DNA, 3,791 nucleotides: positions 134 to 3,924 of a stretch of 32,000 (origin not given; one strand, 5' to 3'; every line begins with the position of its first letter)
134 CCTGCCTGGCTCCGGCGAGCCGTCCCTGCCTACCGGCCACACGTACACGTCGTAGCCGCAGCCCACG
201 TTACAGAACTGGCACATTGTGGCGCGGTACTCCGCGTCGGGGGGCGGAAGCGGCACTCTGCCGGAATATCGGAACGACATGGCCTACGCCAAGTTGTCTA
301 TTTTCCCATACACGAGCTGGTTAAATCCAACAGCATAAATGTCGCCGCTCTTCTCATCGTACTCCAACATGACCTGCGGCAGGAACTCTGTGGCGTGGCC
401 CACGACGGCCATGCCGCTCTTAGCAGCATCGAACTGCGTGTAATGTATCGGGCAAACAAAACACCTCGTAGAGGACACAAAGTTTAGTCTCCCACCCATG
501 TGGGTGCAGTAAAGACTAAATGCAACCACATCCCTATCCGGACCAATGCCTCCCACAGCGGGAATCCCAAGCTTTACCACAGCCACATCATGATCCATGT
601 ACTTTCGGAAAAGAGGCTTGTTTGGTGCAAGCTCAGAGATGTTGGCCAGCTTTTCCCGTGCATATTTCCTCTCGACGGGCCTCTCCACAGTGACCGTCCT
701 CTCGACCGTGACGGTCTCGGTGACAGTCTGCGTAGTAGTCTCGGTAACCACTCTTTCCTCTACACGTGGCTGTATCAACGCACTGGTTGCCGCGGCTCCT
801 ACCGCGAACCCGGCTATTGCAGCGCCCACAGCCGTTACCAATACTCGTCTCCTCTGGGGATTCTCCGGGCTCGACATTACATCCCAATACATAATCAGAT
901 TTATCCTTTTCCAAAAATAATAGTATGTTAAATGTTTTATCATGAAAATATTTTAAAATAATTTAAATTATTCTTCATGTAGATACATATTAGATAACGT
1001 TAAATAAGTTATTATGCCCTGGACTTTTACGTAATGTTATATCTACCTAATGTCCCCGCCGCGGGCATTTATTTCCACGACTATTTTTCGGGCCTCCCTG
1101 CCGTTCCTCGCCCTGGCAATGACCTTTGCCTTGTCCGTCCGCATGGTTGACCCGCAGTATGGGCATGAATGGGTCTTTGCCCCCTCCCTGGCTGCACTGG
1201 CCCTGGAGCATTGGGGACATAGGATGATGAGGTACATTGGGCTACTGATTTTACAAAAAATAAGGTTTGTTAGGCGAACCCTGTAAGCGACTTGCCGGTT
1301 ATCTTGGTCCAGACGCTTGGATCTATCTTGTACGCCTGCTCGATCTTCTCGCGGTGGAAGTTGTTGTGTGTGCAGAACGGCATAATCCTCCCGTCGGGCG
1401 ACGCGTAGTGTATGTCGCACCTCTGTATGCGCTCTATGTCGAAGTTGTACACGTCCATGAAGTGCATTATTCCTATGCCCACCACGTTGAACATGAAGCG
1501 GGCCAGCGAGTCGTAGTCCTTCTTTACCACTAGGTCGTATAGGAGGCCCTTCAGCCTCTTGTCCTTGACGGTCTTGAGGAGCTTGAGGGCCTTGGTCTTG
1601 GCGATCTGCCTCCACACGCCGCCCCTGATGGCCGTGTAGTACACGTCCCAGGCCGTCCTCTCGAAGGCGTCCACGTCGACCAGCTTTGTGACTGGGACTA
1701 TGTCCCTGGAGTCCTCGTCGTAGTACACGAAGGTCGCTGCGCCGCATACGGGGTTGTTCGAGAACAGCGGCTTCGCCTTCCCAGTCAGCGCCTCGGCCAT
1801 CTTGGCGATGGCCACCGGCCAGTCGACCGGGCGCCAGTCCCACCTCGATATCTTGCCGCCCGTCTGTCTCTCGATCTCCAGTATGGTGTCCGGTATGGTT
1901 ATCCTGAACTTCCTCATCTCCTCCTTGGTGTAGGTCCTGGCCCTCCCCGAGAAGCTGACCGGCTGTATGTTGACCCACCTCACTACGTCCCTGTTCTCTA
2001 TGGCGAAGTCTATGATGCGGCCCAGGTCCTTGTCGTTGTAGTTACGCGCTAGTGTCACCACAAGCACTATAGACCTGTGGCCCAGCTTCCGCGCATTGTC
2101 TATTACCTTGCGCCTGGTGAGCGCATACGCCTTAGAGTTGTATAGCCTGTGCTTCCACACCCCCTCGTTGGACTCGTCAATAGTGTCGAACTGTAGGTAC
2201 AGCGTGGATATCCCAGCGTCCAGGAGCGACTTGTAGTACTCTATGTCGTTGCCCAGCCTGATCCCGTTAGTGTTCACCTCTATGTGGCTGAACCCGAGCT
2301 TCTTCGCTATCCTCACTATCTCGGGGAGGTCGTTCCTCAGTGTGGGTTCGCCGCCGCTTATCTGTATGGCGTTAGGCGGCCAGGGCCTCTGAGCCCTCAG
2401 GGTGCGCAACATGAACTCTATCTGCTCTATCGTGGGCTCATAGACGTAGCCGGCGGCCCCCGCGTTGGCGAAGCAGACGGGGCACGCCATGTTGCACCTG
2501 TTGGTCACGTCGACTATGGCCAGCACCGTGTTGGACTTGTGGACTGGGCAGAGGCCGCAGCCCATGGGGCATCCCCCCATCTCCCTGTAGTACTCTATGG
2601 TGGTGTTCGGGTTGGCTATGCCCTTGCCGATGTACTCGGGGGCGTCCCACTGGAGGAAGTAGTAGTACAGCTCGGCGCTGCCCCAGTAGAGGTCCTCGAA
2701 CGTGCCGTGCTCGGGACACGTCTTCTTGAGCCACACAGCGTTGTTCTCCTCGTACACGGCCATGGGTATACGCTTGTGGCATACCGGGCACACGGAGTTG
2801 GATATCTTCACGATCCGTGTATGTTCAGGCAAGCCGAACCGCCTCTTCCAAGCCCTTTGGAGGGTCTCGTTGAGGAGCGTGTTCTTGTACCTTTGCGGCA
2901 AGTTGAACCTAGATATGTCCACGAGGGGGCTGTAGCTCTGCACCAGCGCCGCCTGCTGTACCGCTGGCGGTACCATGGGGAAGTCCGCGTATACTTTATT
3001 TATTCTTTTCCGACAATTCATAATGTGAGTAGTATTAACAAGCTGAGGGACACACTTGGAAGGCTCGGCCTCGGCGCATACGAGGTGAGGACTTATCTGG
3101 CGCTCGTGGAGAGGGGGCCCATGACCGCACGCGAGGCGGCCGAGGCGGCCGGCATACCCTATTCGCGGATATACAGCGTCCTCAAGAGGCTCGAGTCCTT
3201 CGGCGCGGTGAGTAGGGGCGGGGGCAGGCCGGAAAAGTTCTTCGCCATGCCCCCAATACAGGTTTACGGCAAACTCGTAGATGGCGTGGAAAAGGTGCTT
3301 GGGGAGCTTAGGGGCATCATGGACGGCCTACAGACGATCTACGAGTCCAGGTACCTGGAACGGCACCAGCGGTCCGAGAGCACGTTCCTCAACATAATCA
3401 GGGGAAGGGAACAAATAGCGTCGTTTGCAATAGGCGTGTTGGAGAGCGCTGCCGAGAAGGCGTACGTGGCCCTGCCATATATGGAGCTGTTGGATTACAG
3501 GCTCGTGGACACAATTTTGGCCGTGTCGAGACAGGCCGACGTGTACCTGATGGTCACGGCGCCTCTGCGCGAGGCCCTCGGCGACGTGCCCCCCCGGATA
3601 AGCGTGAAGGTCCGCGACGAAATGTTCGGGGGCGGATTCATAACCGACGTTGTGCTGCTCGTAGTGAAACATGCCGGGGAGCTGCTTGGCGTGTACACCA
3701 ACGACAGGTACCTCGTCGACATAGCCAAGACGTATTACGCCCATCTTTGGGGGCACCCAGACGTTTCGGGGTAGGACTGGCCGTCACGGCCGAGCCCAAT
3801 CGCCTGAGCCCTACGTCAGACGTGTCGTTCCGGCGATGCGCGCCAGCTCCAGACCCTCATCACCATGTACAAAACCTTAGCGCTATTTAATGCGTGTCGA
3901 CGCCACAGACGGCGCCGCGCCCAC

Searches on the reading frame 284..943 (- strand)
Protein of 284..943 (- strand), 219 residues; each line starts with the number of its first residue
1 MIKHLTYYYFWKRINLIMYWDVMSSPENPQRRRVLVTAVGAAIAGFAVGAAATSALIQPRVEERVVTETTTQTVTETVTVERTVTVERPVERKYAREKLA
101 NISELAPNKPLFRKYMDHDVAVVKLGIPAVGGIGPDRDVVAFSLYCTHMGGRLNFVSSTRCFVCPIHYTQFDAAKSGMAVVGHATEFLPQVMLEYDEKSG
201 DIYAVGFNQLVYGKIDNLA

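Call 80: search_protein_families(library=pfam, proteins=[window:284-943:-], max_evalue=0.001)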
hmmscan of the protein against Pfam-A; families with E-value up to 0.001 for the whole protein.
window:284-943:- (219 aa): 1 family
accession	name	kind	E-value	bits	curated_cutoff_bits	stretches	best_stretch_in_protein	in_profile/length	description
PF00355.32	Rieske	-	8.5e-10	38.9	20.3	1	99-183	5-79/88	Rieske [2Fe-2S] domain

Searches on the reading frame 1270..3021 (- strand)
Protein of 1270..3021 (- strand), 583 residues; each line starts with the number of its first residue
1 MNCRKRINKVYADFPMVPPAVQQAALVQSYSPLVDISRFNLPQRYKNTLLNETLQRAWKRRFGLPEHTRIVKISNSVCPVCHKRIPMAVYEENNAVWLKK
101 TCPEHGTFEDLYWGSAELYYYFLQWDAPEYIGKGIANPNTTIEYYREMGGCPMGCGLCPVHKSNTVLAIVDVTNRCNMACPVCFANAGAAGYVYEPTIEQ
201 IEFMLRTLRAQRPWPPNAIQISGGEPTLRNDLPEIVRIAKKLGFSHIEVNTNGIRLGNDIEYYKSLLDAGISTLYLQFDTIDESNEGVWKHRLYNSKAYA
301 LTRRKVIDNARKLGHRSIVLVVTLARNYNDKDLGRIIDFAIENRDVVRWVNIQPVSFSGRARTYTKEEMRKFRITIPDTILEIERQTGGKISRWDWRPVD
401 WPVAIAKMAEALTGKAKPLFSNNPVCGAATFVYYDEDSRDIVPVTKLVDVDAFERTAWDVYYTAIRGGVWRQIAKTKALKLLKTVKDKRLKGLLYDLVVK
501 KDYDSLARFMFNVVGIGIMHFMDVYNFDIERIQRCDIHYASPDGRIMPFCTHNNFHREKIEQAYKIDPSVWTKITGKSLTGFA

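Call 81: search_protein_families(library=pfam, proteins=[window:1270-3021:-], max_evalue=0.001)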
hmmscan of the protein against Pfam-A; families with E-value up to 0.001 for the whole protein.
window:1270-3021:- (583 aa): 2 families
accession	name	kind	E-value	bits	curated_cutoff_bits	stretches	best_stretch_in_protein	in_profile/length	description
PF04055.27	Radical_SAM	-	2.6e-25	89.9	29.5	1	172-340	3-166/166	Radical SAM superfamily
PF23545.1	Zn_ribbon_HMPTM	-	7.1e-20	70.7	27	1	73-113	4-44/45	HMPTM N-terminal zinc ribbon domain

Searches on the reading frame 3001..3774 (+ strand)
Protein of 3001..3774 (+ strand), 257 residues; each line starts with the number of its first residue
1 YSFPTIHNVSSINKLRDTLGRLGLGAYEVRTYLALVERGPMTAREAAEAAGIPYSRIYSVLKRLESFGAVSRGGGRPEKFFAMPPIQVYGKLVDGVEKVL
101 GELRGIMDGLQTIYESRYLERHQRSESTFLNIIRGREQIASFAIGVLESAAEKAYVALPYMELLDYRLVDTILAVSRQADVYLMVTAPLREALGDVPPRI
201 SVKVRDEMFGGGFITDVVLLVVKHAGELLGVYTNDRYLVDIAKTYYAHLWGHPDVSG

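Call 23: search_protein_families(library=pfam, proteins=[window:3001-3774:+], max_evalue=0.1)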
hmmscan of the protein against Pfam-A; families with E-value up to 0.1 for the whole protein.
window:3001-3774:+ (257 aa): 10 families
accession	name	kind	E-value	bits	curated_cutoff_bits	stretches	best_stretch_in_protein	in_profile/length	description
PF01978.25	TrmB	-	2e-20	72.8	25.6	1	21-85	3-67/68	Sugar-specific transcriptional regulator TrmB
PF13518.12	HTH_28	-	0.0018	18.7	25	1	41-69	13-41/52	Helix-turn-helix domain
PF04703.18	FaeA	-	0.0085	16.8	20.7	0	19-43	22-46/62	FaeA-like protein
PF11495.14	Regulator_TrmB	-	0.0091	15.7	22.2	1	130-250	2-129/233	Archaeal transcriptional regulator TrmB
PF09339.16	HTH_IclR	-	0.01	16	22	1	38-72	16-50/52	IclR helix-turn-helix domain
PF23234.1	WH4_Lhr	-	0.018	15.1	27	1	41-73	21-55/87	Large helicase-related protein, winged-helix domain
PF12802.13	MarR_2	-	0.027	15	27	1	33-70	11-50/61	MarR family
PF13551.12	HTH_29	-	0.032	14.8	28.1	1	33-79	5-55/64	Winged helix-turn helix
PF25212.1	HVO_A0114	-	0.037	14.2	27.6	1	34-73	30-69/84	HVO_A0114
PF21476.4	PF0610-like_N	-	0.045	14.4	33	0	35-63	10-37/50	PF0610-like, N-terminal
